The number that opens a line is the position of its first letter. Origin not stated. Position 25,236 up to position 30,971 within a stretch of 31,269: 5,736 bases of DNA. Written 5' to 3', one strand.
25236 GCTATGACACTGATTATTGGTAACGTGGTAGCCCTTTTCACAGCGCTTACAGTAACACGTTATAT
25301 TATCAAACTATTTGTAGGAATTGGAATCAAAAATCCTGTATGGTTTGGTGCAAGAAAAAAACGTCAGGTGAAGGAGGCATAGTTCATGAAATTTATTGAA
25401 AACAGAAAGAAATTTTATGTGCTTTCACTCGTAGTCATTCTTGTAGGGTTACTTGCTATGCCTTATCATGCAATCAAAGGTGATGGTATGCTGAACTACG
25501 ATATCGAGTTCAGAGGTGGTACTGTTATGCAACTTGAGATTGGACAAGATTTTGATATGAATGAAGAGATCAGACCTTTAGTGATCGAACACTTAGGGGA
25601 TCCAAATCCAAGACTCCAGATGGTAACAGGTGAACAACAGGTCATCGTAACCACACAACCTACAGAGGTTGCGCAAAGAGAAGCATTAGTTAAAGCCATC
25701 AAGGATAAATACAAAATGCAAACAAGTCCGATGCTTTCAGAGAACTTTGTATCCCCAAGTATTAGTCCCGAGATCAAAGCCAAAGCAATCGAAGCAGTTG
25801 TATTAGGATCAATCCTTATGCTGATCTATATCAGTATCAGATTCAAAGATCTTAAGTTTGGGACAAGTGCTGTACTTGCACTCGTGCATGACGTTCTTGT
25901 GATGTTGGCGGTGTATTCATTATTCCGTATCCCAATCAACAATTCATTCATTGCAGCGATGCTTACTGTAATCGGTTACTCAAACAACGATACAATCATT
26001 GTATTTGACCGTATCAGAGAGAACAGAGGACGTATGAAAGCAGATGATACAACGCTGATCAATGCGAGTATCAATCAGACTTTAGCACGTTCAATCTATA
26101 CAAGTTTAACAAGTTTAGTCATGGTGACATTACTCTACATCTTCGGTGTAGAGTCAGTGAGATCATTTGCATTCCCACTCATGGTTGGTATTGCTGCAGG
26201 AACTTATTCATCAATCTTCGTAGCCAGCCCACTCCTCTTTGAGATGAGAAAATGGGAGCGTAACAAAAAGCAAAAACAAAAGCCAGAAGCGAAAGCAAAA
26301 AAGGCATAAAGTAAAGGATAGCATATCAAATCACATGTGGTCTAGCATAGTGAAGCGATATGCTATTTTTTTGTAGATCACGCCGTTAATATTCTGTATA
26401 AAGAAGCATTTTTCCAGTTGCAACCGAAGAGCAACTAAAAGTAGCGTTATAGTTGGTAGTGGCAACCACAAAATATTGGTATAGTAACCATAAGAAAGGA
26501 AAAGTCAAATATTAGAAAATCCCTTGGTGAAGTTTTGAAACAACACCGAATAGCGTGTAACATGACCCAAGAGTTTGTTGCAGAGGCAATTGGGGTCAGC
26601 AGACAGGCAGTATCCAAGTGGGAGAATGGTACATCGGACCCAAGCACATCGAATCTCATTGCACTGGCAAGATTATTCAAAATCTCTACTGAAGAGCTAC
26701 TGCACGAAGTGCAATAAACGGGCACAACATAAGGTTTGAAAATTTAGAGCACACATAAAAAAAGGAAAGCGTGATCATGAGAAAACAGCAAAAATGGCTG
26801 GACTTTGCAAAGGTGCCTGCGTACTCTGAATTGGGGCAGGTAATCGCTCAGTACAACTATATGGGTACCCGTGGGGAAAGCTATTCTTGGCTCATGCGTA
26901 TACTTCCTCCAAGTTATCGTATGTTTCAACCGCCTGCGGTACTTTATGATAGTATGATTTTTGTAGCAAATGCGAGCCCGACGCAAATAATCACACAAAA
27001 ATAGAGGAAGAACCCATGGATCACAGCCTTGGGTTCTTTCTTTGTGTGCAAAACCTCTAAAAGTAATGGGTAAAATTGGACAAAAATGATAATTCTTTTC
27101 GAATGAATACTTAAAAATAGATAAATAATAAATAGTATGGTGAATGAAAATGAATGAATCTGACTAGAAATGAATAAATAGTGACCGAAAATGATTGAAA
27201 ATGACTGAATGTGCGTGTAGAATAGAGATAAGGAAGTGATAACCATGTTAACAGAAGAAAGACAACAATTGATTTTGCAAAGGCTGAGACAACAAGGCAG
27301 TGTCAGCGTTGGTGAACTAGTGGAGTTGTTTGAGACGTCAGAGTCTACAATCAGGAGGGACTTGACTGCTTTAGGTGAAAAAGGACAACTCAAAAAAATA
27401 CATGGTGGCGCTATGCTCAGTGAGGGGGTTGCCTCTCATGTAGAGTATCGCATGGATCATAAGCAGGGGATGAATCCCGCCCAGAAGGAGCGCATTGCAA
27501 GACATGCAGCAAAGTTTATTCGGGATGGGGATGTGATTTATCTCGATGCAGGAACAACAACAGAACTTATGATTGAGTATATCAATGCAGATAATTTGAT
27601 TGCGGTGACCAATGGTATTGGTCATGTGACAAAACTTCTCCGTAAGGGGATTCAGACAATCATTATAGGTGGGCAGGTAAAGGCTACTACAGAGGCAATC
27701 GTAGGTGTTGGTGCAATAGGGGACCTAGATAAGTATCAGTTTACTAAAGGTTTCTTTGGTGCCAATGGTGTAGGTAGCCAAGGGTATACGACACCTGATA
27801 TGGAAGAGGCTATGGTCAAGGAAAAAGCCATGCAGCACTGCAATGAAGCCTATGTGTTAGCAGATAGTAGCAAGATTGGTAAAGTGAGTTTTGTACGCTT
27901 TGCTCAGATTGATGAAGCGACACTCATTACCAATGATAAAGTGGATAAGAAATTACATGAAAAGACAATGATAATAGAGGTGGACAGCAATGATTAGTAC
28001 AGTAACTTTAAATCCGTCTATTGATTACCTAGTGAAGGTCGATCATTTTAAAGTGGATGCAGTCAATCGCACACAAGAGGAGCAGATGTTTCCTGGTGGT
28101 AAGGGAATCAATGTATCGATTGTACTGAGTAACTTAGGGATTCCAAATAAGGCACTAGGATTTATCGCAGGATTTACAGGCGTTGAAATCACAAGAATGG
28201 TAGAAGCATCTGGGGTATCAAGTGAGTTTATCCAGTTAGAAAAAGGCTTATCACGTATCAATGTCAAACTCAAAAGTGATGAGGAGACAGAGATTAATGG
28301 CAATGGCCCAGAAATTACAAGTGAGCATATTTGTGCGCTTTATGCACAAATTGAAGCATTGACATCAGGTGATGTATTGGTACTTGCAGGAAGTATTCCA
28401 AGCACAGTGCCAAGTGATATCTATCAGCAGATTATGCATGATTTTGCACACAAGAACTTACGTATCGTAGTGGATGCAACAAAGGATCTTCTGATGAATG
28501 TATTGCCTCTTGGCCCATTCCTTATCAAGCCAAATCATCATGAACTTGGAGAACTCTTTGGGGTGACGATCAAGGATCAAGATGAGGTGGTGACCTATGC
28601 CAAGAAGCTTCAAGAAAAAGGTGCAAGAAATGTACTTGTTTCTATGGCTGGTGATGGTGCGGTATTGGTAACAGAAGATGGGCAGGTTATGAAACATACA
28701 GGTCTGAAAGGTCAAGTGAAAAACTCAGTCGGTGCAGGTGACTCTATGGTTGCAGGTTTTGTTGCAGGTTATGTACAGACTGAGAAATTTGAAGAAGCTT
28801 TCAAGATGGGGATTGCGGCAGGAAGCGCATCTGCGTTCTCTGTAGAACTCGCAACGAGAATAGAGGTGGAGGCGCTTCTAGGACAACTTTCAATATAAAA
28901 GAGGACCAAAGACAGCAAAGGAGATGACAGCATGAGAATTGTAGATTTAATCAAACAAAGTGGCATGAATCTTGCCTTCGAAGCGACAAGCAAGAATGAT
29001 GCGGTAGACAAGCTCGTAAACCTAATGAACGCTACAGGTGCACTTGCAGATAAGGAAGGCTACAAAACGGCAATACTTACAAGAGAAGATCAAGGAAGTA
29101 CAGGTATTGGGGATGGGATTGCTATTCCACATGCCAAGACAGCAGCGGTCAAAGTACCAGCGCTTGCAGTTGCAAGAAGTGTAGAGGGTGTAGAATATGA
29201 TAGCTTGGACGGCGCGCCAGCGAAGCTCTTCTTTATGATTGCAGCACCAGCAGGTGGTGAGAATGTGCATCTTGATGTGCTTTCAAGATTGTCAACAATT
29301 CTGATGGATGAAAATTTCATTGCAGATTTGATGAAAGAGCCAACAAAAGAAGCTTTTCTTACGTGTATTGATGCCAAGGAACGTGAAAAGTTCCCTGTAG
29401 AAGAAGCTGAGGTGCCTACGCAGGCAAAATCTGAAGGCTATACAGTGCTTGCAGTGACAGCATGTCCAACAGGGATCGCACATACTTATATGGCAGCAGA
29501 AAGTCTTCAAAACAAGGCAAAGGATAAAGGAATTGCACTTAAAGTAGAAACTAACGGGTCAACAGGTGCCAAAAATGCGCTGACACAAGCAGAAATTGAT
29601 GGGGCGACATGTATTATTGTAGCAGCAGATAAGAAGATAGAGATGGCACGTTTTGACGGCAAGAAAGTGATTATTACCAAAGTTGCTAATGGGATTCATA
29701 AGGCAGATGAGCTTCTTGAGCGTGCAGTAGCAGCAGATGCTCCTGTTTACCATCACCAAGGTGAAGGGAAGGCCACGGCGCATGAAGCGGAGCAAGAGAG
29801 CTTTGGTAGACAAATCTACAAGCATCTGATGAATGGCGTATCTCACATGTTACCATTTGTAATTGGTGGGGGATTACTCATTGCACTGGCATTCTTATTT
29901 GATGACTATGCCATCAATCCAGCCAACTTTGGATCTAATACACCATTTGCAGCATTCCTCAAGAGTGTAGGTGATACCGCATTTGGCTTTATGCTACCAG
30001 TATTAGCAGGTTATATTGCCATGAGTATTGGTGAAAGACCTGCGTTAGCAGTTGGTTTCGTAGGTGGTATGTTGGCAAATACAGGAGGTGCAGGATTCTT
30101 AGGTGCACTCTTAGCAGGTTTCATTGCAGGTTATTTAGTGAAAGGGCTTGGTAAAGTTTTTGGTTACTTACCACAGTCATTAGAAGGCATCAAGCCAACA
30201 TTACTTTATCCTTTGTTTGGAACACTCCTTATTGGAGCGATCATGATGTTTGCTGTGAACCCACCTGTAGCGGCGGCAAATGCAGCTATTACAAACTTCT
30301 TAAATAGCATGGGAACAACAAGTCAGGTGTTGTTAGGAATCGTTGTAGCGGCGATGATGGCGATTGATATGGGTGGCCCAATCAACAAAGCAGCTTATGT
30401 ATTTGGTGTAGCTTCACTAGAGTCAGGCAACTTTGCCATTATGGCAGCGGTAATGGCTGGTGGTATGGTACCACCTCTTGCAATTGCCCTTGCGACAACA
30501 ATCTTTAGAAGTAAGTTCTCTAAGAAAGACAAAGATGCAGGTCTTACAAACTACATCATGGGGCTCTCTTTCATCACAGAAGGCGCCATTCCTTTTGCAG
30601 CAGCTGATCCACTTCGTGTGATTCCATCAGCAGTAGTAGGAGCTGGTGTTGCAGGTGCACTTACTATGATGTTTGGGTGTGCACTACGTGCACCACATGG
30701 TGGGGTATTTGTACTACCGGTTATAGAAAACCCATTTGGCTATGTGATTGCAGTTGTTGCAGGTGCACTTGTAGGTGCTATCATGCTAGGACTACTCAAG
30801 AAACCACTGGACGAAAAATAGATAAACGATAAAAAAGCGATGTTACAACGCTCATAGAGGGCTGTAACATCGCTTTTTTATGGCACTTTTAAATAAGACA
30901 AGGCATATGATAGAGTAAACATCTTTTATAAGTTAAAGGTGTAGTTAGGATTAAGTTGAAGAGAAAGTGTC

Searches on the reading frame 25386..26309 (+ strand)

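Call 3: search_protein_families(library=ncbifam, proteins=[window:25386-26309:+], max_evalue=0.01)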
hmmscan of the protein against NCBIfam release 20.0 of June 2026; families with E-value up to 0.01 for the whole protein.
window:25386-26309:+ (307 aa): 25 families
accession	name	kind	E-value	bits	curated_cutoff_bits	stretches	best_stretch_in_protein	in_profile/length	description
TIGR00966.2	transloc_SecF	equivalog_domain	3.1e-86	289.3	160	1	2-286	2-278/279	protein translocase subunit SecF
NF009583.0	PRK13024.1-3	subfamily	1.3e-74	251.6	721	1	2-305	458-751/755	protein translocase subunit SecDF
NF009585.0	PRK13024.1-5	equivalog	1.4e-70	238.4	1037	1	2-300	671-990/993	protein translocase subunit SecDF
NF009581.0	PRK13024.1-1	equivalog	1.3e-63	215.3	1058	1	2-302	450-743/752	protein translocase subunit SecDF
NF011315.0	PRK14726.1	equivalog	2.8e-55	187.8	1249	1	2-304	548-844/855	protein translocase subunit SecDF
NF009584.0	PRK13024.1-4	equivalog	4.1e-55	187.4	1171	1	2-300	452-744/759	protein translocase subunit SecDF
TIGR00916.1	2A0604s01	subfamily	3.8e-48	164.1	148.6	1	81-277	39-231/231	SecD/SecF family protein translocase subunit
NF009580.0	PRK13023.1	equivalog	1.4e-43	149.3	1153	1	33-293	496-756/775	protein translocase subunit SecDF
NF009582.0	PRK13024.1-2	equivalog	1e-38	132.9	723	1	10-300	529-836/859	protein translocase subunit SecDF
NF009540.0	PRK12911.1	equivalog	8.6e-35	119.4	1878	1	122-294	1224-1402/1403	bifunctional preprotein translocase subunit SecD/SecF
NF046001.1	SecDF_plasm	equivalog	1.7e-25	89.3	500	1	36-299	572-858/878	protein translocase subunit SecDF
TIGR01129.1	secD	equivalog_domain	4.9e-19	68.7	244.4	1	116-284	232-397/397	protein translocase subunit SecD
NF006353.0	PRK08578.1-1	subfamily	4.3e-18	65.7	282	1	8-253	3-234/281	preprotein translocase subunit SecF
NF041305.1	SecF_Halo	equivalog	3.1e-17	62.9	420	1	11-272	20-268/289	protein translocase subunit SecF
NF006354.0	PRK08578.1-2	equivalog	1.9e-15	57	353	1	6-264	12-261/296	preprotein translocase subunit SecF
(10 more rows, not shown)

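Call 4: search_protein_families(library=pfam, proteins=[window:25386-26309:+], max_evalue=0.01)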
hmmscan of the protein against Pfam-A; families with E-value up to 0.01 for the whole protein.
window:25386-26309:+ (307 aa): 1 family
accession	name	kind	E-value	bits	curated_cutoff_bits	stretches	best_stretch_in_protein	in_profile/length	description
PF02355.23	SecD_SecF_C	-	3.9e-59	199.7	20.5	1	114-289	13-188/189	Protein export membrane protein SecD/SecF, C-terminal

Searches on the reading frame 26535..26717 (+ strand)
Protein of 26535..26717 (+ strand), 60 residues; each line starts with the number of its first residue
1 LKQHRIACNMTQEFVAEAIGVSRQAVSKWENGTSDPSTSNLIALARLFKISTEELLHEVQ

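Call 23: search_protein_families(library=ncbifam, proteins=[window:26535-26717:+], max_evalue=0.00001)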
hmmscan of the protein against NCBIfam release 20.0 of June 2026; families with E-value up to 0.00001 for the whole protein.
window:26535-26717:+ (60 aa): 8 families
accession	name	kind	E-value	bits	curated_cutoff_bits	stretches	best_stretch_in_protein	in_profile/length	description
NF041951.1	phage_RstR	subfamily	1.5e-13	51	80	1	2-58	8-64/108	RstR family transcriptional repressor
NF007257.0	PRK09706.1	subfamily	1.9e-08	34.2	101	1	2-56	11-65/135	transcriptional repressor DicA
NF047542.1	telomere_Tap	equivalog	6e-08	31.9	600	1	4-50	25-71/695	telomere-associated protein Tap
TIGR03070.1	couple_hipB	subfamily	1e-06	28.6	71.65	1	2-48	8-54/58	type II toxin-antitoxin system Y4mF family antitoxin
TIGR03830.1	CxxCG_CxxCG_HTH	subfamily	1e-06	28.6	61.8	1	1-48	70-116/127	type II TA system antitoxin MqsA family protein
NF041575.1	antitoxPezA_Strep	equivalog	2.1e-06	27.8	290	1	2-52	7-57/158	type II toxin-antitoxin system antitoxin PezA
NF047948.1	male_kill_WMK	equivalog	2.8e-06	27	300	1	1-58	167-224/300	WO male-killing family protein Wmk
NF052239.1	antitox_spr1629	equivalog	3.8e-06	26.2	335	1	2-53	8-59/377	spr1629 family repressor/antitoxin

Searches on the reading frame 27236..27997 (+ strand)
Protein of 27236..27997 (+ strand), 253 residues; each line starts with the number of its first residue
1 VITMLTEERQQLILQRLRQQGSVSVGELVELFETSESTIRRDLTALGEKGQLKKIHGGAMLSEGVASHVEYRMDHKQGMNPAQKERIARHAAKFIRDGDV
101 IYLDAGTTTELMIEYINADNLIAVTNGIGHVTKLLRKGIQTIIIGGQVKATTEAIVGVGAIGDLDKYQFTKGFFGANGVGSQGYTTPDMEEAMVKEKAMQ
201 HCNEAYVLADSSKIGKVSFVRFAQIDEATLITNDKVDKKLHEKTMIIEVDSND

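Call 23: search_protein_families(library=ncbifam, proteins=[window:27236-27997:+], max_evalue=0.00001)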
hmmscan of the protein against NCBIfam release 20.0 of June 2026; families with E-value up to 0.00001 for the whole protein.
window:27236-27997:+ (253 aa): 10 families
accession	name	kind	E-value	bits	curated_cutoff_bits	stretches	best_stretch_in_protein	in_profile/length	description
NF041397.1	TranRegGlpR_Halo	equivalog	2.1e-48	165.1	300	1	4-244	1-242/253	HTH-type transcriptional regulator GlpR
NF040755.1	AgaR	equivalog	1.2e-44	152.3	260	1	6-244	4-246/256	transcriptional repressor AgaR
NF007316.0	PRK09802.1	equivalog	1.9e-41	142.1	351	1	6-236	15-249/269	DeoR family transcriptional regulator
NF007753.1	PRK10434.1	equivalog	8.7e-38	130.3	350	1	5-243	2-242/253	glucitol operon DNA-binding transcriptional repressor SrlR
NF010034.0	PRK13509.1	equivalog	1.2e-33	116.6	244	1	6-240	3-237/251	HTH-type transcriptional regulator UlaR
NF040890.1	trans_reg_YgbI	equivalog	2.3e-32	112.5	400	1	4-241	1-239/253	DNA-binding transcriptional repressor YgbI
NF008154.0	PRK10906.1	equivalog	4.4e-31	108.1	331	1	8-235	5-232/252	DeoR/GlpR family transcriptional regulator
NF040887.2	trans_reg_YciT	exception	3.2e-30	105.6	450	1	8-243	3-235/246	DNA-binding transcriptional regulator YciT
NF007961.0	PRK10681.1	equivalog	6.1e-26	91.3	244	1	6-236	5-234/252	DNA-binding transcriptional repressor DeoR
NF007720.0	PRK10411.1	equivalog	6.1e-21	74.8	259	1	7-238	3-236/243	L-fucose operon activator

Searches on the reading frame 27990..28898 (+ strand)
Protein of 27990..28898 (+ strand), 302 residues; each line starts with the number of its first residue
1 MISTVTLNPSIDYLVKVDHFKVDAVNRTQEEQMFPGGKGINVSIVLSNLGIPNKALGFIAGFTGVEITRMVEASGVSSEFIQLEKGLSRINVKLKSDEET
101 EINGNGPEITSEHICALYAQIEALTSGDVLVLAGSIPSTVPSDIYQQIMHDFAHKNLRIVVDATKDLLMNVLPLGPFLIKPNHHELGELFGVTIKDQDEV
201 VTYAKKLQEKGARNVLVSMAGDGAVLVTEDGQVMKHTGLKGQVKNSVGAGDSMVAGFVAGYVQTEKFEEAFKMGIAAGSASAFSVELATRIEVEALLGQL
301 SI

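Call 23: search_protein_families(library=ncbifam, proteins=[window:27990-28898:+], max_evalue=0.00001)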
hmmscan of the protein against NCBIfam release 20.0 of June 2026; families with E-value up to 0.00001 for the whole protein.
window:27990-28898:+ (302 aa): 26 families (the best 25 are shown)
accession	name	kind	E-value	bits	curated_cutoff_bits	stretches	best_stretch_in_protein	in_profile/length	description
TIGR03828.1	pfkB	equivalog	1.6e-101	339.4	292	1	2-301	1-303/305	1-phosphofructokinase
TIGR03168.1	1-PFK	subfamily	9.5e-100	333.4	216.4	1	2-302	1-304/305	hexose kinase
NF041320.1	pfkB_Halo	equivalog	1.4e-54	185.6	400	1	1-279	1-274/302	1-phosphofructokinase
NF007068.0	PRK09513.1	equivalog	2.3e-49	168.3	432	1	2-300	5-306/312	1-phosphofructokinase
NF010033.0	PRK13508.1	equivalog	1.2e-41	143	469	1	1-272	1-274/309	tagatose-6-phosphate kinase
TIGR01231.1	lacC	equivalog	1.7e-38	132.6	409.55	1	1-275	1-278/310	tagatose-6-phosphate kinase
NF007632.0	PRK10294.1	equivalog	2.2e-35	122.4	353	1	2-283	4-288/310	6-phosphofructokinase II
TIGR02152.1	D_ribokin_bact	equivalog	6.3e-19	68.4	299.65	1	11-281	9-280/298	ribokinase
TIGR02198.1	rfaE_dom_I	equivalog_domain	7.6e-16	58.1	345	1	26-279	38-294/315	D-glycero-beta-D-manno-heptose-7-phosphate kinase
NF007321.0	PRK09813.1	equivalog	3.8e-13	49.5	247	1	189-279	163-252/261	fructoselysine 6-kinase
NF007355.0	PRK09850.1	equivalog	2.9e-12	46.3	540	1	178-288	183-292/313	pseudouridine kinase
NF008353.0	PRK11142.1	equivalog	6.5e-12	45.6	341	1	11-280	13-282/307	ribokinase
TIGR04382.1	myo_inos_iolC_N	equivalog_domain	7.7e-11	41.8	300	1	195-286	203-294/309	5-dehydro-2-deoxygluconokinase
NF053626.1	RibKinHalex1628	equivalog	8e-11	42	330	1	199-285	189-276/293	ATP-dependent ribose-1-phosphate kinase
NF041134.1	R1P_kin_Thcocales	equivalog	2.7e-10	40.1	500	1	206-275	187-256/291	ADP-dependent ribose-1-phosphate kinase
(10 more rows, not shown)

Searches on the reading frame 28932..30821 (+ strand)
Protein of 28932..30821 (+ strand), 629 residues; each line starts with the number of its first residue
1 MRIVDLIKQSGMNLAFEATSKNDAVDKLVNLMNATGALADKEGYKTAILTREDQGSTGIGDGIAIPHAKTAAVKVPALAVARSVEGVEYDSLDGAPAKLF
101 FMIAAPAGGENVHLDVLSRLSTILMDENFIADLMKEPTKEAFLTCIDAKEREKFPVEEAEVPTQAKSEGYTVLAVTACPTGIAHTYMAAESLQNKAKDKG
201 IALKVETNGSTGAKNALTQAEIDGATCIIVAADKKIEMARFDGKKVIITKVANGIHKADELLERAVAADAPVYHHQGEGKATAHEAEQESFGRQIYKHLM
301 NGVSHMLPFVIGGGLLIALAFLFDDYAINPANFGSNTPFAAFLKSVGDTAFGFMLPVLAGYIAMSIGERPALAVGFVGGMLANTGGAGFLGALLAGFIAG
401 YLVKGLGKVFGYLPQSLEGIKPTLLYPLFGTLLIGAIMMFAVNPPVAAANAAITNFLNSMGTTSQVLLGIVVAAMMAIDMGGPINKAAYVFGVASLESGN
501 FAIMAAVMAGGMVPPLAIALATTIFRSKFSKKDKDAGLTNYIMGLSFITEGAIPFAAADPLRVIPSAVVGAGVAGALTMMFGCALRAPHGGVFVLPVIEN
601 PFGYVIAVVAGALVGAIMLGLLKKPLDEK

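Call 23: search_protein_families(library=ncbifam, proteins=[window:28932-30821:+], max_evalue=0.00001)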
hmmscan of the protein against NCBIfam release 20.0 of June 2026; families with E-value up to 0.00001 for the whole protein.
window:28932-30821:+ (629 aa): 15 families
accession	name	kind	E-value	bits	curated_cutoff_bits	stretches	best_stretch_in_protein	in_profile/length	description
NF007984.0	PRK10712.1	equivalog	5.6e-146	487.3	793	1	140-626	75-555/563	PTS fructose transporter subunit IIBC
NF007293.0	PRK09765.1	equivalog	7.7e-132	441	763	1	1-618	2-614/639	PTS 2-O-a-mannosyl-D-glycerate transporter subunit IIABC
TIGR01427.1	PTS_IIC_fructo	subfamily_domain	7.4e-124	413.6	157.55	1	283-623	3-346/346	fructose-specific PTS transporter subunit EIIC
NF007787.0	PRK10478.1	equivalog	1.1e-87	294.3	426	1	295-625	11-337/359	PTS fructose transporter subunit EIIC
NF008493.0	PRK11404.1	equivalog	4.9e-82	276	806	1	171-614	6-454/483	PTS fructose-like transporter subunit IIBC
TIGR00848.1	fruA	subfamily_domain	1.2e-36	125.4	103.5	1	7-133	2-129/129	fructose PTS transporter subunit IIA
TIGR00829.1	FRU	subfamily_domain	5.6e-30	103.5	76.85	1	174-254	2-83/85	fructose PTS transporter subunit IIB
NF007783.0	PRK10474.1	equivalog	2.2e-27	95.5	135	1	172-264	4-97/106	PTS fructose-like transporter subunit IIB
NF007389.0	PRK09913.1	equivalog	1.5e-23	83.3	151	1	8-141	5-138/148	PTS fructose transporter subunit IIA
TIGR01419.1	nitro_reg_IIA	equivalog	4.7e-20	71.9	138.7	1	3-144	2-141/145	PTS IIA-like nitrogen regulatory protein PtsN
NF007747.0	PRK10427.1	equivalog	3.9e-15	56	153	1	172-262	5-96/114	PTS fructose-like transporter subunit IIB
NF008145.0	PRK10896.1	equivalog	5.7e-15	55.4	221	1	8-135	15-142/161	PTS IIA-like nitrogen regulatory protein PtsN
NF008319.0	PRK11109.1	equivalog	1.1e-13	51.2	302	1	10-166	7-160/376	fused PTS fructose transporter subunit IIA/HPr protein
NF010351.0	PRK13779.1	equivalog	3.9e-13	49.1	766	1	9-217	6-213/503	bifunctional PTS system fructose-specific transporter subunit IIA/HPr protein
NF011663.0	PRK15083.1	subfamily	5.6e-09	34.6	589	1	8-149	498-637/639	PTS mannitol transporter subunit IICBA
